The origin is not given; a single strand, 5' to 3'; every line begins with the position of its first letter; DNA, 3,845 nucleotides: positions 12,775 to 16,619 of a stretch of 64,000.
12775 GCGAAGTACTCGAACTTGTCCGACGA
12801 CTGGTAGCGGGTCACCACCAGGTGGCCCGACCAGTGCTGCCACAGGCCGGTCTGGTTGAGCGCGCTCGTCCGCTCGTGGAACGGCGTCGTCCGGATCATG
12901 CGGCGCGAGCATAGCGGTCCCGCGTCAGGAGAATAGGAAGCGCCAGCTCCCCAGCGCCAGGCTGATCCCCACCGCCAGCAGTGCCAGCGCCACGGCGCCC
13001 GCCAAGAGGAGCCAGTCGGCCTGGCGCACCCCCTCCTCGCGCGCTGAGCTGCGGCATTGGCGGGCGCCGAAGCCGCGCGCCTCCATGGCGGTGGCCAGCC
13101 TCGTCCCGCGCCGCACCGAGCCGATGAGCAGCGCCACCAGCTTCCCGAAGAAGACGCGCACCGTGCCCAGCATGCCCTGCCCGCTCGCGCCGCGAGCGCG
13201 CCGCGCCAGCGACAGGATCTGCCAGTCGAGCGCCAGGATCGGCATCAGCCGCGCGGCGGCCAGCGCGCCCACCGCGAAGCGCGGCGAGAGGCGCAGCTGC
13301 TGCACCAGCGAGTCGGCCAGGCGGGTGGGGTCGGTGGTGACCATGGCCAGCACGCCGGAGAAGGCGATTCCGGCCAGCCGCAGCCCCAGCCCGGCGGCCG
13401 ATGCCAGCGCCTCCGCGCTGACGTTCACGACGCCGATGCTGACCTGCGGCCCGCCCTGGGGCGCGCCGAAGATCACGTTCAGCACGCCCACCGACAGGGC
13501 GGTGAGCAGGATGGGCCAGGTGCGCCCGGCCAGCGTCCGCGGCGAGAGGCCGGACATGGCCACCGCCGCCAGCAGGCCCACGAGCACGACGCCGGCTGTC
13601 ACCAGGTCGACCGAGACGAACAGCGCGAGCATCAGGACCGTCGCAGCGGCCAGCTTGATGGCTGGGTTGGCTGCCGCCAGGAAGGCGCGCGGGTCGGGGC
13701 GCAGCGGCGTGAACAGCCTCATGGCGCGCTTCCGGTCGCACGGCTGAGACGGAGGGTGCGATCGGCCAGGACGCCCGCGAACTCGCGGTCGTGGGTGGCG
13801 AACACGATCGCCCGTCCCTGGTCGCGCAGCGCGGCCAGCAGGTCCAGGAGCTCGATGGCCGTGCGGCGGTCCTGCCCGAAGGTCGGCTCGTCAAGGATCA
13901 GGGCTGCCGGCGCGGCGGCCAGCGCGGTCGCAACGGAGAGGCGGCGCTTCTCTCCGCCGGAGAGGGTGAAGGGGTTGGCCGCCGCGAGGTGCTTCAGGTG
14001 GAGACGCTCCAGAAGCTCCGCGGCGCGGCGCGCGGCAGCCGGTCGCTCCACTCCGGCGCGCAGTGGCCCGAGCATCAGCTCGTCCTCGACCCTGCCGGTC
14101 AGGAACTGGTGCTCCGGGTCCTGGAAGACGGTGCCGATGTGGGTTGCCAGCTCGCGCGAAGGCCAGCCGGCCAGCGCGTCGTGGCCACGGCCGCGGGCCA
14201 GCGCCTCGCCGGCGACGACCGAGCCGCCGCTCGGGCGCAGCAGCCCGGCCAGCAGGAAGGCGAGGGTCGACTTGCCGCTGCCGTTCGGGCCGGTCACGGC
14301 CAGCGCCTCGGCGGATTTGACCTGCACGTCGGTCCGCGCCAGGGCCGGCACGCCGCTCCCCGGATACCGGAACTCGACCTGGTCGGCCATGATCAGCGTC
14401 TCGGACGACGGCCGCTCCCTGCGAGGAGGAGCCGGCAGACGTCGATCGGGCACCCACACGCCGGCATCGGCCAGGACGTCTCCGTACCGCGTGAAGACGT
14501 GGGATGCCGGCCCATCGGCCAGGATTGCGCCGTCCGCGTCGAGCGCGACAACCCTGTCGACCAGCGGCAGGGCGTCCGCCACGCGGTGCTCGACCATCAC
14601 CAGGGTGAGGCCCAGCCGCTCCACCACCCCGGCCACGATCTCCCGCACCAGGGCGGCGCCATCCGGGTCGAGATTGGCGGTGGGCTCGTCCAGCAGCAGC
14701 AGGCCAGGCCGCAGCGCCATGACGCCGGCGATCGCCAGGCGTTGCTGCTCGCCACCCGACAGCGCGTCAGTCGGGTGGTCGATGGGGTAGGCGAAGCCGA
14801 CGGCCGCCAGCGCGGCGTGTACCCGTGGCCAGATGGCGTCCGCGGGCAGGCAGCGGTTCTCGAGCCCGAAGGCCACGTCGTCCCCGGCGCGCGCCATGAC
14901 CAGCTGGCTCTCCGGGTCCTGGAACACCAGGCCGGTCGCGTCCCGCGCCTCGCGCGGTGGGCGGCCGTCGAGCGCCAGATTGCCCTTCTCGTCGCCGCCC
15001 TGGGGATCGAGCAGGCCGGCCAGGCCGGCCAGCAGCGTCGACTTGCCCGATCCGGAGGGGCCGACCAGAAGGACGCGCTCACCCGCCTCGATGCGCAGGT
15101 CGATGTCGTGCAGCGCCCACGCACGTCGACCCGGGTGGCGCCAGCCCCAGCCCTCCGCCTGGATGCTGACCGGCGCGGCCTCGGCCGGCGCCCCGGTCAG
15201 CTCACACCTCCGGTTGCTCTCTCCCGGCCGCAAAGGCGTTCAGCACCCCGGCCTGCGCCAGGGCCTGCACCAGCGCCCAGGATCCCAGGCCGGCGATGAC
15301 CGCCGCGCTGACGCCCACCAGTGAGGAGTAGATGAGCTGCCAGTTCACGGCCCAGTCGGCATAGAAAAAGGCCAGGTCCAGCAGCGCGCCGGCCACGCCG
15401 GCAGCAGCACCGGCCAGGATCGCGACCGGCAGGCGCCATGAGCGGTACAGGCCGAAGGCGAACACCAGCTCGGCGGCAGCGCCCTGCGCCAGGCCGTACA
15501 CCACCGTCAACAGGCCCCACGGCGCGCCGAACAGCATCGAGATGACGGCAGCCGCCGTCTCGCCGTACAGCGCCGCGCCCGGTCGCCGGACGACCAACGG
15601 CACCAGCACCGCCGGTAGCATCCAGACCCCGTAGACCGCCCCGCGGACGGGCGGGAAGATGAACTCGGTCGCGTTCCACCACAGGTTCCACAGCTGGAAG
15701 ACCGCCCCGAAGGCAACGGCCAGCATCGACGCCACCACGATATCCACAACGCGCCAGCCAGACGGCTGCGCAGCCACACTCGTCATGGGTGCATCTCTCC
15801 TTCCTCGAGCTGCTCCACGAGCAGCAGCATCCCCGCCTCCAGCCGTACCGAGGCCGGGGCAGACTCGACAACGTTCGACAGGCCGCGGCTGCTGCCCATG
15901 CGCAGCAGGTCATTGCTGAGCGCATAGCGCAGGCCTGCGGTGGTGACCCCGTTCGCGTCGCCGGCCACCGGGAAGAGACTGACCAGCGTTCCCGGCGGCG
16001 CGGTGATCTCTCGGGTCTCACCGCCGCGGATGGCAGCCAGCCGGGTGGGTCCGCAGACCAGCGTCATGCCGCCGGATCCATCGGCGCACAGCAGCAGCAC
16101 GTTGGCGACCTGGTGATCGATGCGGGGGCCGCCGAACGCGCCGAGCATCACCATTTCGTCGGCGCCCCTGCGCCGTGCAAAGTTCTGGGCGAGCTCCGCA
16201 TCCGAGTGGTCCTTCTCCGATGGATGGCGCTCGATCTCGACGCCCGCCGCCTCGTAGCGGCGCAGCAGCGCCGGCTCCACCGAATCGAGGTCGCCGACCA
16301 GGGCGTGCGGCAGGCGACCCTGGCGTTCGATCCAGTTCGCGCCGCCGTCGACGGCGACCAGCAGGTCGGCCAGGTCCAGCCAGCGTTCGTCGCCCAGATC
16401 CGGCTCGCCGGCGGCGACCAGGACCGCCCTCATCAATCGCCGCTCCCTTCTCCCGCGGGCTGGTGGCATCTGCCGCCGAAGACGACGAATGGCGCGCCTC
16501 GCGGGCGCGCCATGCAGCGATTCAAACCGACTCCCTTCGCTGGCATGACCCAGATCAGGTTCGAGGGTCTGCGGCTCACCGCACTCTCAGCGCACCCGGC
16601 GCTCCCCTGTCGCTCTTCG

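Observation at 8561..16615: A TPP riboswitch heads a thiamine salvage/uptake operon that appears to run on into a GcvT-like aminomethyltransferase and a CrtI-like FAD oxidoreductase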

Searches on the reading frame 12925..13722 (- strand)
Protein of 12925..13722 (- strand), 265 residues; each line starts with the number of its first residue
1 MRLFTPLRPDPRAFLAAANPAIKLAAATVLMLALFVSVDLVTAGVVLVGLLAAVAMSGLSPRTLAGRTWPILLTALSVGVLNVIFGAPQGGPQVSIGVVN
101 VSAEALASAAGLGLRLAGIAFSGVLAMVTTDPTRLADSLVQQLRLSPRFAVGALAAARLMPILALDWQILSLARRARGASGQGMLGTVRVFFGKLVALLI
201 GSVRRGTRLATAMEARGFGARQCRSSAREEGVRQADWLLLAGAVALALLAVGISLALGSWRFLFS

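Call 3: search_protein_families(library=pfam, proteins=[window:12925-13722:-])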
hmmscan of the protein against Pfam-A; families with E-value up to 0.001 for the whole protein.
window:12925-13722:- (265 aa): 1 family
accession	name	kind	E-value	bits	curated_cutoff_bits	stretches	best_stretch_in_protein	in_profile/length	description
PF02361.21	CbiQ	-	5.6e-21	75.6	25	1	15-220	5-210/216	Cobalt transport protein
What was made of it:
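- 12925..13722 (-): YkoC/EcfT (CbiQ family) transmembrane component and last gene of the thiamine operon. It overlaps the ykoD stop by 4 nt. PF02361, E 5.6e-21 (call 3).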

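Call 4: search_protein_families(library=ncbifam, proteins=[window:12925-13722:-])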
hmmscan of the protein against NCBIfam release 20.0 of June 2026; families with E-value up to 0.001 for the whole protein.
window:12925-13722:- (265 aa): 1 family
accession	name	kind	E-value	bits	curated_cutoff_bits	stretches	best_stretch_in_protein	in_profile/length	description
TIGR02454.1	ECF_T_CbiQ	equivalog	1.3e-16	61.1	111.8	1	19-216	2-200/200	cobalt ECF transporter T component CbiQ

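Call 44: find_related_loci(query=A3, collection=metagenome_contigs, flank=6000)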
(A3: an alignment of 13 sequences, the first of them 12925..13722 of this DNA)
Query A3 (265 aa) in metagenome_contigs; peptide patterns used: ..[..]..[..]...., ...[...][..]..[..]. (x = any residue, [..] = any of these).
600 stretches matched a pattern (row limit reached: there are more); 317 encode a relative of the query (tblastn E <= 1e-3); the best 80 are kept; 80 distinct loci.
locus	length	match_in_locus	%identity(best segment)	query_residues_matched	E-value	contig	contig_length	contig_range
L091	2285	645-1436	69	1-264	7e-112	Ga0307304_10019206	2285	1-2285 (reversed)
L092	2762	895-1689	72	1-265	5e-108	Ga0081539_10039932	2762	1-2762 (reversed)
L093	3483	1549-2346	61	1-264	2e-91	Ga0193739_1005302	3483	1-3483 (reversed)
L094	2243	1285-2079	62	1-264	4e-87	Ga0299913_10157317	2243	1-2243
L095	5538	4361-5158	65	1-264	5e-83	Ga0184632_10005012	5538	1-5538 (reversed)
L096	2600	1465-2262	57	1-264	2e-84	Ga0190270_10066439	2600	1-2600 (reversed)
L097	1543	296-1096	54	1-265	2e-86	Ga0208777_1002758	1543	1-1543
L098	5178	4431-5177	59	1-248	2e-80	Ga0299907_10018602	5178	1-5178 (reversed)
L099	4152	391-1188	55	1-264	1e-79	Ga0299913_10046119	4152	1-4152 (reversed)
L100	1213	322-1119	57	1-264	2e-84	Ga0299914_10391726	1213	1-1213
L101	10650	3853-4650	59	1-264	3e-78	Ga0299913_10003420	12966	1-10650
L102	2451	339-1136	59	1-264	7e-80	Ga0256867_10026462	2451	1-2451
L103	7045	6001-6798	56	1-264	8e-78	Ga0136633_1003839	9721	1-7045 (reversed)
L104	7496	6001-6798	59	1-264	1e-77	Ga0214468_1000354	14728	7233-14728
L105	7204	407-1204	56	1-264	2e-75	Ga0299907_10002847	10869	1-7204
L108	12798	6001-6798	54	1-264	1e-73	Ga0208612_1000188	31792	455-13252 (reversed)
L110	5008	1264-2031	50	10-264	3e-72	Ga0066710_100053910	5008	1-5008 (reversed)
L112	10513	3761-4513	57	4-264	5e-71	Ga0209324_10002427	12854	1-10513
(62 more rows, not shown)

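Call 50: search_protein_families(library=pfam, proteins=[L112:4709-6034:-, L108:6810-8375:-, L110:2067-3638:-], max_evalue=0.00001)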
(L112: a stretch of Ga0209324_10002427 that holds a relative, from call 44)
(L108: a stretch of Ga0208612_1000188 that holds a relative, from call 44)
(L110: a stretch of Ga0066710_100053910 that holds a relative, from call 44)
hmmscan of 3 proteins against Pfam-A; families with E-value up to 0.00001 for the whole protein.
L112:4709-6034:- (441 aa): 2 families
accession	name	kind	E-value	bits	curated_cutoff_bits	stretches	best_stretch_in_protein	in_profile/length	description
PF01266.30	DAO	-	2.5e-56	192.2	27.9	1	39-402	2-353/353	FAD dependent oxidoreductase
PF00890.30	FAD_binding_2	-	5.3e-08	32.9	20.4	1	39-255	2-209/414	FAD binding domain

L108:6810-8375:- (521 aa): 2 families
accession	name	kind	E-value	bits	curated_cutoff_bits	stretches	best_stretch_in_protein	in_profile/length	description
PF01266.30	DAO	-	8.8e-59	200.2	27.9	1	122-486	2-353/353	FAD dependent oxidoreductase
PF00890.30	FAD_binding_2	-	3.7e-06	26.8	20.4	0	122-341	2-215/414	FAD binding domain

L110:2067-3638:- (523 aa): 1 family
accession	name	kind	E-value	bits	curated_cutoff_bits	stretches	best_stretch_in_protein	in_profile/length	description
PF01266.30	DAO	-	5.1e-58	197.7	27.9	1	123-486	2-353/353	FAD dependent oxidoreductase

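Call 66: search_protein_families(library=ncbifam, proteins=[L112:4709-6034:-], max_evalue=1e-10)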
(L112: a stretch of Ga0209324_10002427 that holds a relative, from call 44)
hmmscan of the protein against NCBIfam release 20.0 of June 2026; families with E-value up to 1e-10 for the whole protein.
L112:4709-6034:- (441 aa): 10 families
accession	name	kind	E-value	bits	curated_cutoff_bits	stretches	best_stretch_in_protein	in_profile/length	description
TIGR01373.1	soxB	subfamily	2.5e-25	89.2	529.45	1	37-421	31-399/407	sarcosine oxidase subunit beta family protein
NF008425.0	PRK11259.1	equivalog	2.1e-24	86.2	257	1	37-312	5-260/377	N-methyl-L-tryptophan oxidase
TIGR02352.1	thiamin_ThiO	equivalog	7.9e-24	84.4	250.8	1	39-265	1-217/351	glycine oxidase ThiO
NF002480.1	PRK01747.1-1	equivalog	2.5e-18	65.8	540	1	24-405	236-619/645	bifunctional tRNA (5-methylaminomethyl-2-thiouridine)(34)-methyltransferase MnmC2/FAD-dependent 5-carboxymethylaminomethyl-2-thiouridine(34)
NF001933.0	PRK00711.1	subfamily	2.9e-18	66.1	383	1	126-424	129-419/429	D-amino acid dehydrogenase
NF050086.1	pipecolate_AmaA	exception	2e-16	59.7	600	1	35-253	24-238/425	L-pipecolate oxidase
TIGR03197.1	MnmC_Cterm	equivalog_domain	5.6e-14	52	174.2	1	39-267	2-218/400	FAD-dependent 5-carboxymethylaminomethyl-2-thiouridine(34) oxidoreductase MnmC1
TIGR03329.1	Phn_aa_oxid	hypoth_equivalog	7.7e-14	51.3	632.8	1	35-405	23-393/460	putative aminophosphonate oxidoreductase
TIGR03364.1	HpnW_proposed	hypoth_equivalog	3e-13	49.6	285.1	1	38-261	2-206/365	TIGR03364 family FAD-dependent oxidoreductase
TIGR01377.1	soxA_mon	subfamily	3.7e-12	45.7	479.65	0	154-272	103-222/381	amino oxidase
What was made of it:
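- Tried and rejected: I rejected it: TIGR02352 scores 84 against a cut-off of 250.8 (call 66).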

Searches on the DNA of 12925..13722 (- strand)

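Call 48: search_rna_families(sources=[L095, L101, L104, L106, L108, L112, L113, L118, L121, L148, L152, L155, L162, L168, L169], threshold=gathering)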
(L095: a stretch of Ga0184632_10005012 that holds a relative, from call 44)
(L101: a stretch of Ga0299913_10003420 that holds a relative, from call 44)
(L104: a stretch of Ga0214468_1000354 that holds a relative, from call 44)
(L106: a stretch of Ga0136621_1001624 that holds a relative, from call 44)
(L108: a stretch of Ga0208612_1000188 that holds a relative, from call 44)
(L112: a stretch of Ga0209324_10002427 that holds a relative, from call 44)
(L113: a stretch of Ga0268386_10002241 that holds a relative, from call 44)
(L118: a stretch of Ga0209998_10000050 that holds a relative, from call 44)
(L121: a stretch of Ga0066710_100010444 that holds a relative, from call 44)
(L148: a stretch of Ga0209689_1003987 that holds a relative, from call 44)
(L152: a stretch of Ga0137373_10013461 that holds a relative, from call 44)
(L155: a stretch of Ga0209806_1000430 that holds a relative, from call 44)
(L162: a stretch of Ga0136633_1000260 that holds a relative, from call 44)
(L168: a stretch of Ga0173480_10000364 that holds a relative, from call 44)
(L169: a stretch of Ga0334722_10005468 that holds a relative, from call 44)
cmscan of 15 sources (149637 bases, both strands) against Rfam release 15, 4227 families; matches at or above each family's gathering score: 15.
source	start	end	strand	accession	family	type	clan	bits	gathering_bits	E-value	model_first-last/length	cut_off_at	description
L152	1764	1869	+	RF00059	TPP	Cis-reg; riboswitch;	-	69.7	54.3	2.7e-11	1-105/105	no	TPP riboswitch aptamer (THI element)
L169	3220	3329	+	RF00059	TPP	Cis-reg; riboswitch;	-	67.4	54.3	1e-10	1-105/105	no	TPP riboswitch aptamer (THI element)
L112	871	973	+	RF00059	TPP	Cis-reg; riboswitch;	-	67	54.3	1.3e-10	1-105/105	no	TPP riboswitch aptamer (THI element)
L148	1340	1450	+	RF00059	TPP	Cis-reg; riboswitch;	-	66.6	54.3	1.6e-10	1-105/105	no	TPP riboswitch aptamer (THI element)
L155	3220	3330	+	RF00059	TPP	Cis-reg; riboswitch;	-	66.2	54.3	2e-10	1-105/105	no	TPP riboswitch aptamer (THI element)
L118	3264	3369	+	RF00059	TPP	Cis-reg; riboswitch;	-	65.8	54.3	2.6e-10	1-105/105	no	TPP riboswitch aptamer (THI element)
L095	1543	1646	+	RF00059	TPP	Cis-reg; riboswitch;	-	65.2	54.3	3.6e-10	1-105/105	no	TPP riboswitch aptamer (THI element)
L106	2497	2607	+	RF00059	TPP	Cis-reg; riboswitch;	-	63.9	54.3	7.3e-10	1-105/105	no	TPP riboswitch aptamer (THI element)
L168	3094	3206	+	RF00059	TPP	Cis-reg; riboswitch;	-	61.4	54.3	3e-09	1-105/105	no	TPP riboswitch aptamer (THI element)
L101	912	1022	+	RF00059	TPP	Cis-reg; riboswitch;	-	60.6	54.3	4.9e-09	1-105/105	no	TPP riboswitch aptamer (THI element)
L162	3060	3171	+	RF00059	TPP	Cis-reg; riboswitch;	-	60.5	54.3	5.2e-09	1-105/105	no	TPP riboswitch aptamer (THI element)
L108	3108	3218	+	RF00059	TPP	Cis-reg; riboswitch;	-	60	54.3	6.8e-09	1-105/105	no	TPP riboswitch aptamer (THI element)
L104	3060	3170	+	RF00059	TPP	Cis-reg; riboswitch;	-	59.7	54.3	8.2e-09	1-105/105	no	TPP riboswitch aptamer (THI element)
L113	1847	1957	+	RF00059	TPP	Cis-reg; riboswitch;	-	58.9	54.3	1.3e-08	1-105/105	no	TPP riboswitch aptamer (THI element)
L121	3192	3295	+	RF00059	TPP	Cis-reg; riboswitch;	-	58.9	54.3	1.2e-08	1-105/105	no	TPP riboswitch aptamer (THI element)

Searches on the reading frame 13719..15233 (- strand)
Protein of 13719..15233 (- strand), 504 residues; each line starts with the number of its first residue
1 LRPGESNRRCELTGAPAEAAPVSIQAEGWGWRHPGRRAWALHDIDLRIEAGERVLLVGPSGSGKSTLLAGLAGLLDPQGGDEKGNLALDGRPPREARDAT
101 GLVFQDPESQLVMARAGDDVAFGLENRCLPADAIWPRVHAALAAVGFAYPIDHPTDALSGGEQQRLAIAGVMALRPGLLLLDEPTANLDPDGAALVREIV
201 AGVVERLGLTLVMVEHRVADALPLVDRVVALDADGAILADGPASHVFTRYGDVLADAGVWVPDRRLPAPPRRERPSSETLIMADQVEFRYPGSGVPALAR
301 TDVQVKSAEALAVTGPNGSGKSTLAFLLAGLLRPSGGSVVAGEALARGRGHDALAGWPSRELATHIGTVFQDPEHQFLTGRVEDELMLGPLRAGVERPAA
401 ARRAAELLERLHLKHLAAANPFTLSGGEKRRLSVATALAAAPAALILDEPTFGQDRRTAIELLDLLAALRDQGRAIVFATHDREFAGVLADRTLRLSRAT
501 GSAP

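Call 3: search_protein_families(library=pfam, proteins=[window:13719-15233:-])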
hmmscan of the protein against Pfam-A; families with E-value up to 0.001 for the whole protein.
window:13719-15233:- (504 aa): 23 families
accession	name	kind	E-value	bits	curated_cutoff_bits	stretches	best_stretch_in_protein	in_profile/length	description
PF00005.33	ABC_tran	-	6.1e-54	182.8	25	2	300-451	3-136/137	ABC transporter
PF13304.12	AAA_21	-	1.1e-16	62.3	27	0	55-83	3-33/304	AAA domain, putative AbiEii toxin, Type IV TA system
PF13555.12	AAA_29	-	1.4e-12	47.6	27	1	45-79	16-50/61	P-loop containing region of AAA domain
PF02463.25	SMC_N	-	7.2e-09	35.8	40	0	309-324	25-40/220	RecF/RecN/SMC N terminal domain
PF20703.3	nSTAND1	-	1e-06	29.1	27.1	0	47-76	29-59/379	Novel STAND NTPase 1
PF13481.12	AAA_25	-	2.1e-06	27.9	27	0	34-72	19-54/195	AAA domain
PF13401.12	AAA_22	-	3.6e-06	27.8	27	0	54-78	8-32/130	AAA domain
PF13191.12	AAA_16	-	5.4e-06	27.5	32.6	0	50-78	23-51/167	AAA ATPase domain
PF13476.12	AAA_23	-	8.1e-06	27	27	0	54-76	22-44/201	AAA domain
PF05729.18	NACHT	-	3.3e-05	24.2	26.7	0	53-75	2-24/167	NACHT domain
PF13238.12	AAA_18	-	5.9e-05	24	29.4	0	54-75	1-22/128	AAA domain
PF01078.27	Mg_chelatase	-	0.0001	22.2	20.3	0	51-80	22-51/207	Magnesium chelatase, subunit ChlI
PF13604.12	AAA_30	-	0.00012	22.4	27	0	54-91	21-57/191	AAA domain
PF07728.20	AAA_5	-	0.00013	22.4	22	0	54-76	2-24/139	AAA domain (dynein-related subfamily)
PF03193.22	RsgA_GTPase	-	0.00018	21.8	30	0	50-73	106-128/174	RsgA GTPase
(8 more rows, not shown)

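Call 4: search_protein_families(library=ncbifam, proteins=[window:13719-15233:-])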
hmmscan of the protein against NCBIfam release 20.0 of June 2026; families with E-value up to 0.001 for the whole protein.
window:13719-15233:- (504 aa): 196 families (the best 25 are shown)
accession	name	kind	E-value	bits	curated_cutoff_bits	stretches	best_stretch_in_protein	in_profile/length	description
TIGR04520.1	ECF_ATPase_1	equivalog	5.5e-95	317.8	315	2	31-262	8-238/269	energy-coupling factor transporter ATPase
TIGR04521.1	ECF_ATPase_2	equivalog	8.9e-93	310.4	330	2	39-262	19-247/279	energy-coupling factor transporter ATPase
TIGR01166.1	cbiO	subfamily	1.4e-86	288.8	211.8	2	39-219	6-188/190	cobalt ABC transporter, ATP-binding protein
NF010156.0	PRK13635.1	equivalog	2.3e-85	286.2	392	2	24-262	6-242/279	energy-coupling factor ABC transporter ATP-binding protein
NF010155.0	PRK13634.1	equivalog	9.4e-76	254.9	413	2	39-263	21-249/290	energy-coupling factor ABC transporter ATP-binding protein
NF010157.0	PRK13636.1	equivalog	1.4e-72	244.2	463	2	39-249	20-232/285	cobalt transporter ATP-binding subunit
NF010171.0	PRK13652.1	equivalog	3.2e-72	242.9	476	2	40-262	19-240/277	cobalt transporter ATP-binding subunit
NF010158.0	PRK13637.1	equivalog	3.8e-71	239.5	390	2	39-263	21-248/287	energy-coupling factor transporter ATPase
TIGR02673.1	FtsE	equivalog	2e-69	233.5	264.85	2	281-498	2-212/214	cell division ATP-binding protein FtsE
TIGR02857.1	CydD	equivalog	3.7e-66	224.2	435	2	13-231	310-529/529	thiol reductant ABC exporter subunit CydD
NF010167.0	PRK13648.1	subfamily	4.8e-62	209.8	241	2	36-259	20-241/269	energy-coupling factor transporter ATPase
NF010170.0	PRK13651.1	equivalog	5.3e-62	209.5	432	3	361-495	102-237/308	cobalt transporter ATP-binding subunit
TIGR01188.1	drrA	subfamily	2.6e-60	204.3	312.45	2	295-492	6-193/302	daunorubicin resistance ABC transporter, ATP-binding protein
TIGR03265.1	PhnT2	equivalog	2.1e-58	198.3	457.7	2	39-237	18-213/353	putative 2-aminoethylphosphonate ABC transporter ATP-binding protein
TIGR03375.1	type_I_sec_LssB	subfamily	3.1e-58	197.6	693.1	2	24-248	466-690/696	type I secretion system permease/ATPase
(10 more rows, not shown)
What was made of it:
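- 13719..15233 (-): YkoD-type fused double ABC ATPase (EcfA-A'). The start codon is uncertain. Two PF00005 domains; TIGR04520, 317.8 bits (cut-off 315) (calls 3, 4).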

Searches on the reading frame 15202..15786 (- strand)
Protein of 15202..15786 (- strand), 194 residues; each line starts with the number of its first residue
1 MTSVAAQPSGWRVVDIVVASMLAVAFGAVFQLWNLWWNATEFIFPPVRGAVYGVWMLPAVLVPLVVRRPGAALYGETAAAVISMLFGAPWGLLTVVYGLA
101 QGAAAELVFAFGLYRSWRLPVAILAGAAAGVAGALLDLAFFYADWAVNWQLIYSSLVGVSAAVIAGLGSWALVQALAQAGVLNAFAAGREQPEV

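Call 3: search_protein_families(library=pfam, proteins=[window:15202-15786:-])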
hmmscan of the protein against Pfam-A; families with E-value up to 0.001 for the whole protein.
window:15202-15786:- (194 aa): 1 family
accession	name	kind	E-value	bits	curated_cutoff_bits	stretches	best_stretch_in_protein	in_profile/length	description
PF09819.14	ABC_cobalt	-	3e-37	127.9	25.2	1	14-131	1-120/121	ABC-type cobalt transport system, permease component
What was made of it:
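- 15202..15786 (-): YkoE-type S component of a group I ECF thiamine transporter. It overlaps the TPK stop by 4 nt. PF09819, E 3e-37 (call 3).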

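Call 4: search_protein_families(library=ncbifam, proteins=[window:15202-15786:-])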
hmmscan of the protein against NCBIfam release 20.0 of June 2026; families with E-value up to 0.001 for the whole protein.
window:15202-15786:- (194 aa): 0 families

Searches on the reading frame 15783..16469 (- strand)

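Call 3: search_protein_families(library=pfam, proteins=[window:15783-16469:-])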
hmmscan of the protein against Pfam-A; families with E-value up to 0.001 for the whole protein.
window:15783-16469:- (228 aa): 2 families
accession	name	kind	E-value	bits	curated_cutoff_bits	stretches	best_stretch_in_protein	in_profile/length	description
PF04263.21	TPK_catalytic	-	1.6e-24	86.4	30.7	1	30-128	4-102/113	Thiamin pyrophosphokinase, catalytic domain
PF04265.19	TPK_B1_binding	-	2.7e-11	43.4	22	1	160-215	11-67/67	Thiamin pyrophosphokinase, vitamin B1 binding domain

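Call 4: search_protein_families(library=ncbifam, proteins=[window:15783-16469:-])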
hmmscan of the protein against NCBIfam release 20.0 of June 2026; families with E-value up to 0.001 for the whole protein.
window:15783-16469:- (228 aa): 2 families
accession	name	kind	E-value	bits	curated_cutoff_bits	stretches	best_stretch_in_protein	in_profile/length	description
TIGR01378.1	thi_PPkinase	equivalog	2.1e-42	144.9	76.4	1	31-218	18-206/206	thiamine diphosphokinase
NF040608.1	division_SteA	equivalog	0.00012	21.1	150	1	35-72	192-229/369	putative cytokinetic ring protein SteA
